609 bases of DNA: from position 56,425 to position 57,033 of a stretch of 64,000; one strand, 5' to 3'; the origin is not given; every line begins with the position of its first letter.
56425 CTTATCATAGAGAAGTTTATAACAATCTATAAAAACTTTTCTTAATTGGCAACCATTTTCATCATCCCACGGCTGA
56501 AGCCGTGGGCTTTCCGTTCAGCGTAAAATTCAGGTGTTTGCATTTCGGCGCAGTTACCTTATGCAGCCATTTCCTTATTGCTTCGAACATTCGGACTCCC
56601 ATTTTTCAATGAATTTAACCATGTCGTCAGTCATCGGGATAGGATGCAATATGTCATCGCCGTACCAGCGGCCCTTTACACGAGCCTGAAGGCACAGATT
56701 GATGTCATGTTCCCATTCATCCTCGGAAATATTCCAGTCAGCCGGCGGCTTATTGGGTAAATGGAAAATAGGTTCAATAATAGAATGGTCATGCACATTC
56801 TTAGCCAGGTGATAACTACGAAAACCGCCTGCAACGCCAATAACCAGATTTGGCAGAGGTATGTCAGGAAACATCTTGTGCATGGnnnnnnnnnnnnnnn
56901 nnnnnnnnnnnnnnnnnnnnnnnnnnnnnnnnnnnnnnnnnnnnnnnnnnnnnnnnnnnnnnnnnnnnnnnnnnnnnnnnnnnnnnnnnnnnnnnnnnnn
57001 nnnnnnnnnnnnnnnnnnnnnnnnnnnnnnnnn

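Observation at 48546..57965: Complete two-enzyme NAD+ reconstitution capacity (PRTase plus NadM-Nudix) together with an NAD+-consuming Tpt1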

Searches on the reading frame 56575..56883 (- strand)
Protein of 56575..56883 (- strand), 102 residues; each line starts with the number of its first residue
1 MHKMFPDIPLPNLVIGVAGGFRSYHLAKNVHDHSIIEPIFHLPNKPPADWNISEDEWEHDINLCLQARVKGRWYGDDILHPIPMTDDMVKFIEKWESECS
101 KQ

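Call 26: search_protein_families(library=pfam, proteins=[window:56575-56883:-], max_evalue=1)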
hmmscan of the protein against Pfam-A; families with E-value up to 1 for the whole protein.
window:56575-56883:- (102 aa): 2 families
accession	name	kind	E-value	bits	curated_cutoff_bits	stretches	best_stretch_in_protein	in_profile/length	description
PF15284.11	PAGK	-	0.089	13.2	22.8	1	8-51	7-50/64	Phage-encoded virulence factor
PF18139.7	LSDAT_euk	-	0.15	11.9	25.7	1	3-31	21-48/266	SLOG in TRPM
